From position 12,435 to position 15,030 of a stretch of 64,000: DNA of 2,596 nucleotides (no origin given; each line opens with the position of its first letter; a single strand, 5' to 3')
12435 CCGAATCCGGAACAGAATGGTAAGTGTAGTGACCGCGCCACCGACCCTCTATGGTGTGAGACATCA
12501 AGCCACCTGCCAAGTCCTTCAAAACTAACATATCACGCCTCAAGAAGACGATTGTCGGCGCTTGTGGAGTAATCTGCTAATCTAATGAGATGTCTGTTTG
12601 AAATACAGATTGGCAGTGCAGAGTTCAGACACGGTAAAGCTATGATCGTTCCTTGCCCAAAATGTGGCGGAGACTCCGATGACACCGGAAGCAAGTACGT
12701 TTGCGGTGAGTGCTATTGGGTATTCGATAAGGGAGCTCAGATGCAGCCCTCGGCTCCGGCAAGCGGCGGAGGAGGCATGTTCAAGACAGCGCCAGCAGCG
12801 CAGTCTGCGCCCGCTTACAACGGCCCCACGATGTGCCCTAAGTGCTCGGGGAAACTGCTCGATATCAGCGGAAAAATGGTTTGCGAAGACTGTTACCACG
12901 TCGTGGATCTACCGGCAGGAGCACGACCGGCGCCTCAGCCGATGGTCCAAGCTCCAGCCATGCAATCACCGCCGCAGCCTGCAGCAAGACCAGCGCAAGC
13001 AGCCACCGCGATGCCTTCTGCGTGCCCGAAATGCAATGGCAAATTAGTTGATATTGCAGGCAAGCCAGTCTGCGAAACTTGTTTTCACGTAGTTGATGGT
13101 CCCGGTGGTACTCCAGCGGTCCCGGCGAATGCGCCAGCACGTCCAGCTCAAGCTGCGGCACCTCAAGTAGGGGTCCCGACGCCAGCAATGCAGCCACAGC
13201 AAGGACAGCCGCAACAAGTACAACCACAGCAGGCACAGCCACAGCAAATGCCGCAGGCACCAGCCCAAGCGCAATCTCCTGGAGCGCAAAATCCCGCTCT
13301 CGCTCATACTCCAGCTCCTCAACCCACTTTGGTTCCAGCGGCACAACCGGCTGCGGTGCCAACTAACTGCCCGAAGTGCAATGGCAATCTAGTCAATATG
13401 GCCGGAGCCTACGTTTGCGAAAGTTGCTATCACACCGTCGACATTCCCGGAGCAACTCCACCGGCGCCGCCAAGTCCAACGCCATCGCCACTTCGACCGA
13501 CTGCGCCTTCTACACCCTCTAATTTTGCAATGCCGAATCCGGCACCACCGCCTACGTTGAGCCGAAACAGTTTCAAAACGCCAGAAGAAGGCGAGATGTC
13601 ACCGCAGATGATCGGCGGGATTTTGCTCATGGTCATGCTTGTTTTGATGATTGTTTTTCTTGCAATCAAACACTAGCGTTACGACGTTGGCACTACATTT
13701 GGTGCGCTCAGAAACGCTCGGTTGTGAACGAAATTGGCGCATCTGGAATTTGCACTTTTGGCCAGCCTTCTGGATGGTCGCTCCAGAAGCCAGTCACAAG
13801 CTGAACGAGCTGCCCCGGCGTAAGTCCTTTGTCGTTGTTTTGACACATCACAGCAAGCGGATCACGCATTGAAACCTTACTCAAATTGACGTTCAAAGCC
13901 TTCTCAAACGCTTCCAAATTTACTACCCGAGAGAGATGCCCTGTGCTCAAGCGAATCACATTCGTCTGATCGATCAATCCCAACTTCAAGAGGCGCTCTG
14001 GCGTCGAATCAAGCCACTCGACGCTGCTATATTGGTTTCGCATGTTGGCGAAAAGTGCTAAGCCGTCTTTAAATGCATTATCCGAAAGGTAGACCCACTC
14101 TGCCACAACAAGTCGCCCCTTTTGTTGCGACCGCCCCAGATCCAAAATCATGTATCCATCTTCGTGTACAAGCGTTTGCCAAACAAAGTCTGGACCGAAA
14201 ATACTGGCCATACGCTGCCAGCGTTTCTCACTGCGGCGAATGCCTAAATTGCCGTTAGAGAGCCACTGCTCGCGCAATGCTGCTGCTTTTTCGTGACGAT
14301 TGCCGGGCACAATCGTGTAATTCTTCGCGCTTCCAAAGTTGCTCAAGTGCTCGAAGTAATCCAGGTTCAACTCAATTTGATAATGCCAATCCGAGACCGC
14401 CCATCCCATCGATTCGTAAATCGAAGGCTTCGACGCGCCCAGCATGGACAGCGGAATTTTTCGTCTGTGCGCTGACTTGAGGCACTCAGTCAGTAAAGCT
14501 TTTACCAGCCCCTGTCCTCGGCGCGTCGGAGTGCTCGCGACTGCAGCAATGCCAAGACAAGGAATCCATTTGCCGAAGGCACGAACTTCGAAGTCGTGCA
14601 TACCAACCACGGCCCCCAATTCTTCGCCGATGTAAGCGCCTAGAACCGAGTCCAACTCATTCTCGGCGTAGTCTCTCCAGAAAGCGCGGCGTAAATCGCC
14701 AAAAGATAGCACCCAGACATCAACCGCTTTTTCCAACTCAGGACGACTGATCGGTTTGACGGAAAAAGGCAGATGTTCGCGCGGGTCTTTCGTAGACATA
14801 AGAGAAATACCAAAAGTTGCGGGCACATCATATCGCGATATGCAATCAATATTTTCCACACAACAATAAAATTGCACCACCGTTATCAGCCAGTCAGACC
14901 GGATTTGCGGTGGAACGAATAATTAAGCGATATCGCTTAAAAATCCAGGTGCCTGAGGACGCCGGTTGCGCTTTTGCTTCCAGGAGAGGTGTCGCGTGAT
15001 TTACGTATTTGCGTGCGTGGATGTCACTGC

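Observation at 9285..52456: Conserved ~24-bp palindrome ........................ dispersed through intergenic regions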

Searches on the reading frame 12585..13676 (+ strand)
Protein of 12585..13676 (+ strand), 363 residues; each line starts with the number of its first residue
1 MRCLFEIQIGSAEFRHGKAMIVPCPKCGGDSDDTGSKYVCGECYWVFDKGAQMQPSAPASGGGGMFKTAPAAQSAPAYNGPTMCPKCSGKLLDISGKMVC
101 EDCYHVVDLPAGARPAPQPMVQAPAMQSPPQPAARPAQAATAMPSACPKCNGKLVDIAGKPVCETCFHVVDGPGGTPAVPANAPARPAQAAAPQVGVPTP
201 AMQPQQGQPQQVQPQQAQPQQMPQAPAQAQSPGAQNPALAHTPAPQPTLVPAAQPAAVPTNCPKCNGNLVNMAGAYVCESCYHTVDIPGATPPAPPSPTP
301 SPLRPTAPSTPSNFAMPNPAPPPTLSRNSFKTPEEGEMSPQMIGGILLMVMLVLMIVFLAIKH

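Call 11: search_protein_families(library=pfam, proteins=[window:12585-13676:+], max_evalue=0.01)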
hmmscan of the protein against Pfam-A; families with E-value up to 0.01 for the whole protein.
window:12585-13676:+ (363 aa): 7 families
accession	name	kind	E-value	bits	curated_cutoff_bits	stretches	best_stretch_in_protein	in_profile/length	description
PF07191.17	Zn_ribbon_6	-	4.3e-07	30.3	25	0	261-287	2-28/67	Double zinc ribbon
PF09723.15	Zn_ribbon_8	-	0.00051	20.5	34.4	0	258-269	26-37/41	Zinc ribbon domain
PF08063.17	Zn_ribbon_PADR1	-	0.0012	19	25.1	0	260-279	3-23/42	PADR1 domain, zinc ribbon fold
PF14369.11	Zn_ribbon_19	-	0.0015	19.1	30.8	0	145-155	22-32/35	zinc-ribbon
PF01396.24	Zn_ribbon_Top1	-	0.0025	18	32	0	261-273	3-15/39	Topoisomerase DNA binding C4 zinc finger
PF18414.7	zf_C2H2_10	-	0.0051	16.8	25.6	0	146-157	4-15/26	C2H2 type zinc-finger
PF08271.17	Zn_Ribbon_TF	-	0.0077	16.2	29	0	83-107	2-29/43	TFIIB zinc-binding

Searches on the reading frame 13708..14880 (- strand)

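Call 6: search_protein_families(library=ncbifam, proteins=[window:13708-14880:-])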
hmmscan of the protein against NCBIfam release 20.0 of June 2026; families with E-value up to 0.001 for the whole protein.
window:13708-14880:- (390 aa): 4 families
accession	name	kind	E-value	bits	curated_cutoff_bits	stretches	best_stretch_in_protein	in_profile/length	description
NF002368.0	PRK01346.1-5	equivalog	1.1e-10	40.9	576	1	102-270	73-247/402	enhanced intracellular survival protein Eis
NF002367.0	PRK01346.1-4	subfamily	1.7e-09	37.2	259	1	40-219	6-191/411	hypothetical protein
NF002369.0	PRK01346.1-6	equivalog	1.2e-07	31.1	463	1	102-171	98-167/434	hypothetical protein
NF002364.0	PRK01346.1-1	equivalog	2.2e-05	23.7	701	1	95-254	71-240/408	enhanced intracellular survival protein Eis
